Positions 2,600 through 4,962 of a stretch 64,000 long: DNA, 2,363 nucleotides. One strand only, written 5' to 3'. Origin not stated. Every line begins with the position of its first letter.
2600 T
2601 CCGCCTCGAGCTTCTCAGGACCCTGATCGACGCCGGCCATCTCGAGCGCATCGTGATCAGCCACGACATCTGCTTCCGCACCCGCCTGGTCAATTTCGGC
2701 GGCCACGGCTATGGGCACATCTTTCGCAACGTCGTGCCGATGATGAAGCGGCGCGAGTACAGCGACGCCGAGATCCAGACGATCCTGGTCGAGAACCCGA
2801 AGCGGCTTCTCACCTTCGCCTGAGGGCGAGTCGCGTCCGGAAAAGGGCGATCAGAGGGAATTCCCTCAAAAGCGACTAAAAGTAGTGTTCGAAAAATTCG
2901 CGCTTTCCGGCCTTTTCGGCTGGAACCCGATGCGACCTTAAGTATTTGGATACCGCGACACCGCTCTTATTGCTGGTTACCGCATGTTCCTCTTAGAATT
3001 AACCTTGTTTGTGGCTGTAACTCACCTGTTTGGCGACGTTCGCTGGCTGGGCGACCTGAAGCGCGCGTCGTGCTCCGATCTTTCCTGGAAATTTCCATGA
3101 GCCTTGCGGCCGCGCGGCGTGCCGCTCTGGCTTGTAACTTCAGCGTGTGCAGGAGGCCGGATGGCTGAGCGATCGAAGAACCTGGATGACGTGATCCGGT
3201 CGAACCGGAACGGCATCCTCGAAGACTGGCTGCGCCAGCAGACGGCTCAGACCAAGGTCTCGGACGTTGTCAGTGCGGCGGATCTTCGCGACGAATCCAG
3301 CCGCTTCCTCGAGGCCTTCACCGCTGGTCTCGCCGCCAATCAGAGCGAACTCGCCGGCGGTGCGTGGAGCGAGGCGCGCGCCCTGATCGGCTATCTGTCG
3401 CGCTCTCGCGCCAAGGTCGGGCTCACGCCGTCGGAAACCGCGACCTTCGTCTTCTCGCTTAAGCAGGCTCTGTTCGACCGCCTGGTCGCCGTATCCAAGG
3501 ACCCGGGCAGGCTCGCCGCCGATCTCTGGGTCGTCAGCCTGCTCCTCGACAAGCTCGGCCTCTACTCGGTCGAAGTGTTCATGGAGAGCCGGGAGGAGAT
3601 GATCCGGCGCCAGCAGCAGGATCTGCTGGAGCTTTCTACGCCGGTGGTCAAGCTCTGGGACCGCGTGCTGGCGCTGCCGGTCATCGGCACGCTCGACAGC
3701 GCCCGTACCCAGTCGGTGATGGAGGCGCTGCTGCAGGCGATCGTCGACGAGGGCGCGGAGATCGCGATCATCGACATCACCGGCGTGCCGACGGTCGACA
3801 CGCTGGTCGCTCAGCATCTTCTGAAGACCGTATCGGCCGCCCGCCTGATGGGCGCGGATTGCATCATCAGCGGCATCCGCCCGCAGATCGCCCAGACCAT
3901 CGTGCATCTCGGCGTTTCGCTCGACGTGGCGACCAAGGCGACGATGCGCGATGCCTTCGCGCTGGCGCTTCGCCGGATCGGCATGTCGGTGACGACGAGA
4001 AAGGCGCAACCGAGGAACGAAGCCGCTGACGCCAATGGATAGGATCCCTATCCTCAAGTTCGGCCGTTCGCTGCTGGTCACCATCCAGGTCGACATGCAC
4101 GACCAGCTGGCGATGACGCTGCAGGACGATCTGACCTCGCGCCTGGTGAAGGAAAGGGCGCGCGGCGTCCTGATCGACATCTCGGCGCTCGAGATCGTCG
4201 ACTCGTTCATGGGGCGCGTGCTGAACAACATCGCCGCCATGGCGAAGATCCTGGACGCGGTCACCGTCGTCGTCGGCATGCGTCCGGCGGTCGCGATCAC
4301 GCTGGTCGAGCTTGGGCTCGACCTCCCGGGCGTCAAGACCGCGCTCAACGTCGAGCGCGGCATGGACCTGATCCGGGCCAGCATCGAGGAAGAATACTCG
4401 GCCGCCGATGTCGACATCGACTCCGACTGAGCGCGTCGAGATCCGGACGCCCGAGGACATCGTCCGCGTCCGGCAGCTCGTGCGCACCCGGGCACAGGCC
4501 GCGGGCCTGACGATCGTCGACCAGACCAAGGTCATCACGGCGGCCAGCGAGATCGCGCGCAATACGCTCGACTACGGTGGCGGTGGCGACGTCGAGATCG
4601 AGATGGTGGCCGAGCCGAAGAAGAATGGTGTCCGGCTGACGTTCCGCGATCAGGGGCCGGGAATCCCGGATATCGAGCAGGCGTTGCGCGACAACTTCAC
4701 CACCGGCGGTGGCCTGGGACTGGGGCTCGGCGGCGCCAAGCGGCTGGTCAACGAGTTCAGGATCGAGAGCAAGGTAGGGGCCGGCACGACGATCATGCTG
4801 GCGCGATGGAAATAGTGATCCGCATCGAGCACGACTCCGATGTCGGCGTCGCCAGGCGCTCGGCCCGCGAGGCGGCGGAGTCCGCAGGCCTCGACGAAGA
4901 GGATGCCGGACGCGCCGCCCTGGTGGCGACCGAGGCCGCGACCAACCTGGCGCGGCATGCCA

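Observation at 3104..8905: Stressosome (RsbR-RsbS-RsbT) module coupled to a phosphorelay instead of sigma-B, in a seven-gene translationally coupled operon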

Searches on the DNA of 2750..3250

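Call 55: search_rna_families(source=window, start=2750, end=3250, threshold=evalue, max_evalue=1)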
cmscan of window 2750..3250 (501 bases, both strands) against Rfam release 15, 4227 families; matches with E-value up to 1: 1.
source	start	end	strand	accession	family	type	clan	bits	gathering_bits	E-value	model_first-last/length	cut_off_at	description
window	3171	3225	+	RF01551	TB8Cs4H2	Gene; snRNA; snoRNA; HACA-box;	-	18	50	0.5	1-71/71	no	Trypanosomatid snoRNA TB8Cs4H2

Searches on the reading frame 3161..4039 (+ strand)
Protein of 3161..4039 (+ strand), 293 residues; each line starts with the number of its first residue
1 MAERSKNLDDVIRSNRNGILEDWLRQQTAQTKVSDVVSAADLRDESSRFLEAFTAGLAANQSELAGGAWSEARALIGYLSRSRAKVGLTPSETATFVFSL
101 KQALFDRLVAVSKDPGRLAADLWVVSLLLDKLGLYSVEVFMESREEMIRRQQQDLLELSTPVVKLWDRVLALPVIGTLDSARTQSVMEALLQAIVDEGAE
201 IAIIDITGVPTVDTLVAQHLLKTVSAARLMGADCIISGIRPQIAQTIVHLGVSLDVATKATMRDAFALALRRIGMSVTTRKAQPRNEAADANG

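Call 5: search_protein_families(library=pfam, proteins=[window:3161-4039:+], max_evalue=0.01)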
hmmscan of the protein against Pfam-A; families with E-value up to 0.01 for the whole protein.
window:3161-4039:+ (293 aa): 3 families
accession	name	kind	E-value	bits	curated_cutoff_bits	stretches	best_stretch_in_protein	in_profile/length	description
PF14361.12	RsbRD_N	-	8.1e-24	84.8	24.3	1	8-108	1-103/104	RsbT co-antagonist protein rsbRD N-terminal domain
PF01740.26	STAS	-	9.1e-15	54.8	22.6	1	164-265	5-106/106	STAS domain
PF13549.11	ATP-grasp_5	-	0.00012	22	27.6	1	196-274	11-89/221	ATP-grasp domain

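Call 6: search_protein_families(library=ncbifam, proteins=[window:3161-4039:+], max_evalue=0.001)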
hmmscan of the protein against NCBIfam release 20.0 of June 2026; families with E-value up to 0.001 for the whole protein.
window:3161-4039:+ (293 aa): 1 family
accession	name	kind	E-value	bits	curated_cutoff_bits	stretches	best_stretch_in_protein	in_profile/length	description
NF052652.1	YtvA_fam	equivalog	1e-20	74.4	250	1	143-253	119-229/243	YtvA family blue-light photoreceptor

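Call 19: search_solved_structures(query=window:3161-4039:+, show_alignments=3, max_evalue=0.001)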
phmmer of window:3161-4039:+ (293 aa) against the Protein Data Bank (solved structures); distinct sequences matched with E-value up to 0.001: 18.
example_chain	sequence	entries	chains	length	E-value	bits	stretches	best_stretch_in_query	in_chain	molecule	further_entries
7o0i_B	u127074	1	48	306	1.5e-34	123.4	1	137-284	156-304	Anti-anti-sigma factor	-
9o4r_A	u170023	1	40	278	2.2e-33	119.5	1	6-271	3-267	RsbR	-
9o3o_A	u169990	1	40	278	2.3e-33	119.4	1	6-271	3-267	STAS domain-containing protein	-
9o5l_A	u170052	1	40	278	3e-33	119.1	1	6-271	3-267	STAS domain-containing protein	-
9o3z_A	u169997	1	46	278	1.2e-32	117.2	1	6-271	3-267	RsbR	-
9o4h_A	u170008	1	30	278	1.5e-32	116.8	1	6-271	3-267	RsbR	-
7b0u_A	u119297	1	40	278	2.3e-32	116.2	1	6-271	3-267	RsbR protein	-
6qcm_CD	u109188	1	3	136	2e-28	103.3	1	147-270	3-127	RsbR protein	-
6qcm_CB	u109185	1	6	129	8.8e-28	101.2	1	155-270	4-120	RsbR protein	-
6qcm_AB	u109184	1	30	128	1.2e-27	100.7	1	155-270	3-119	RsbR protein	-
6qcm_AD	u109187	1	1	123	3.9e-21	79.4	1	147-248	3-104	RsbR protein,RsbR protein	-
6jhk_A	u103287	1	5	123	6.7e-13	52.4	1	160-263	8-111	RsbS negative regulator of sigma-B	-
6qcm_A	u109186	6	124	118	6.8e-11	45.8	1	160-257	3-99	RsbS protein | RsbT antagonist protein RsbS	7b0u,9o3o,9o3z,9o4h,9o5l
9o4r_a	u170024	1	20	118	1e-10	45.3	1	160-257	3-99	RsbT antagonist protein RsbS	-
2mwg_A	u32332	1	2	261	1.1e-10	45.1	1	143-265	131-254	Blue-light photoreceptor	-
7o0i_a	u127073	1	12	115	1.4e-05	28.4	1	162-257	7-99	RsbS, negative regulator of sigma-B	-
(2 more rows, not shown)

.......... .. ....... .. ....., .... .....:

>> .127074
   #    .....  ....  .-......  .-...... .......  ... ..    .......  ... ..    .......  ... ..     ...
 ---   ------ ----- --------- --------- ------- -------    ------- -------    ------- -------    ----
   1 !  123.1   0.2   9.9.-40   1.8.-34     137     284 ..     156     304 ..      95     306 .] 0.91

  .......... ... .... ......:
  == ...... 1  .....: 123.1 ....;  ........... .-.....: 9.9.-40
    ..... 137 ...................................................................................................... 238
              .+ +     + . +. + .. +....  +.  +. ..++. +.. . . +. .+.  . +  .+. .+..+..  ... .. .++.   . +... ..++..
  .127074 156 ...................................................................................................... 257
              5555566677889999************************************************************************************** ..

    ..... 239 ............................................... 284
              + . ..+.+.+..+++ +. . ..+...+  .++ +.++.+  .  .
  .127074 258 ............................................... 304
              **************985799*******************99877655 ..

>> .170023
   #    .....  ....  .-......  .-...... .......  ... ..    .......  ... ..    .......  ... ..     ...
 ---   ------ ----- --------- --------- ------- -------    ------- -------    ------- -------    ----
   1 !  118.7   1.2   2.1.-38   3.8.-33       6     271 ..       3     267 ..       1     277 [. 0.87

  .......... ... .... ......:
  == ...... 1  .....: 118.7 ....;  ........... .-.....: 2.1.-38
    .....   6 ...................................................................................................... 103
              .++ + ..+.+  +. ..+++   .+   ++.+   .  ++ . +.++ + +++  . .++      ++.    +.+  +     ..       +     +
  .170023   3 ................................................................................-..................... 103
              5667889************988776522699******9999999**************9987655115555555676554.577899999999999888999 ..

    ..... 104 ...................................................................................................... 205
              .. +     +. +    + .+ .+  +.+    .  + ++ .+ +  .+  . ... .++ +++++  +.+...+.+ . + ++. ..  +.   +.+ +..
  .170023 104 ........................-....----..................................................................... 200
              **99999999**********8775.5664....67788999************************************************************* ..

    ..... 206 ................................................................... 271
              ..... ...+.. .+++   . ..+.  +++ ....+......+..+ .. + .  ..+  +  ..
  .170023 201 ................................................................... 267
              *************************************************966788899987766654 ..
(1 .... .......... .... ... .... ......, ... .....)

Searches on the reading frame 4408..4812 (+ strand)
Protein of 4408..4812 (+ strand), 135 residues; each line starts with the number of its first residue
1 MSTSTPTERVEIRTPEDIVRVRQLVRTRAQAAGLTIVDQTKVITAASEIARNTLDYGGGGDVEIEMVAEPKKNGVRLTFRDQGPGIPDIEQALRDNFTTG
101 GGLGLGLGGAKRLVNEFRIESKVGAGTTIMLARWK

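Call 5: search_protein_families(library=pfam, proteins=[window:4408-4812:+], max_evalue=0.01)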
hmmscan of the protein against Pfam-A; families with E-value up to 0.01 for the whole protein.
window:4408-4812:+ (135 aa): 2 families
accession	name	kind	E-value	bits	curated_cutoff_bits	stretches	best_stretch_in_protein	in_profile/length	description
PF02518.31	HATPase_c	-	1.7e-14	54.6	26.4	1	38-131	2-105/111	Histidine kinase-, DNA gyrase B-, and HSP90-like ATPase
PF13581.12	HATPase_c_2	-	4.6e-11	43.3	27.4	1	14-131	4-125/127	Histidine kinase-like ATPase domain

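Call 6: search_protein_families(library=ncbifam, proteins=[window:4408-4812:+], max_evalue=0.001)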
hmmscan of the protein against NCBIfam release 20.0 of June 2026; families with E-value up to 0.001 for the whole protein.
window:4408-4812:+ (135 aa): 9 families
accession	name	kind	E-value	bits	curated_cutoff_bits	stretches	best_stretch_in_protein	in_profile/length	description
TIGR01925.2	spIIAB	equivalog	1.8e-12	47.3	135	1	21-132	17-133/137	anti-sigma F factor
NF041045.1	RsbA_anti_sig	subfamily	3.1e-10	39.8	210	1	6-131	179-300/303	anti-sigma factor RsbA family regulatory protein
NF033092.0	HK_WalK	equivalog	1.7e-05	23.7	725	1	24-131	471-590/594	cell wall metabolism sensor histidine kinase WalK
NF008468.0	PRK11360.1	equivalog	6.6e-05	21.5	646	1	59-131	525-604/616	two-component system sensor histidine kinase AtoS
NF045900.1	HisKinCpxALeg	equivalog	9.6e-05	21.3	800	1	27-90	329-393/451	two-component system sensor histidine kinase CpxA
TIGR02966.1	phoR_proteo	equivalog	0.00016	20.8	334.2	1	29-129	217-329/333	phosphate regulon sensor histidine kinase PhoR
NF047405.1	SensHisKinSapS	equivalog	0.00028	20.4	550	0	47-131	233-329/341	two-component system sensor histidine kinase SapS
NF041945.1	LuxN_Vibrio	equivalog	0.00046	18.4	1550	1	60-123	598-667/839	quorum-sensing autoinducer 1 sensor kinase/phosphatase LuxN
NF046044.1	PnpS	equivalog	0.00056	19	400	0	38-131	282-387/390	two-component system histidine kinase PnpS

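Call 21: search_solved_structures(query=window:4408-4812:+, show_alignments=2, max_evalue=0.001)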
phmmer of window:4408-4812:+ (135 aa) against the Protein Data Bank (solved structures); distinct sequences matched with E-value up to 0.001: 5.
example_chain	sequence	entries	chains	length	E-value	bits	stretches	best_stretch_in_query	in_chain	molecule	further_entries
1th8_A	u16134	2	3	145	1.3e-09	41.4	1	34-132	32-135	Anti-sigma F factor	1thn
1til_A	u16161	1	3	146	1.3e-09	41.3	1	34-132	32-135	Anti-sigma F factor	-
1tid_A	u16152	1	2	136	1.4e-09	41.2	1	34-132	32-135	Anti-sigma F factor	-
1l0o_A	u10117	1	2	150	1.4e-09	41.2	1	34-132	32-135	Anti-sigma F factor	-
9p6i_A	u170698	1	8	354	0.00025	24.2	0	41-109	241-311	histidine kinase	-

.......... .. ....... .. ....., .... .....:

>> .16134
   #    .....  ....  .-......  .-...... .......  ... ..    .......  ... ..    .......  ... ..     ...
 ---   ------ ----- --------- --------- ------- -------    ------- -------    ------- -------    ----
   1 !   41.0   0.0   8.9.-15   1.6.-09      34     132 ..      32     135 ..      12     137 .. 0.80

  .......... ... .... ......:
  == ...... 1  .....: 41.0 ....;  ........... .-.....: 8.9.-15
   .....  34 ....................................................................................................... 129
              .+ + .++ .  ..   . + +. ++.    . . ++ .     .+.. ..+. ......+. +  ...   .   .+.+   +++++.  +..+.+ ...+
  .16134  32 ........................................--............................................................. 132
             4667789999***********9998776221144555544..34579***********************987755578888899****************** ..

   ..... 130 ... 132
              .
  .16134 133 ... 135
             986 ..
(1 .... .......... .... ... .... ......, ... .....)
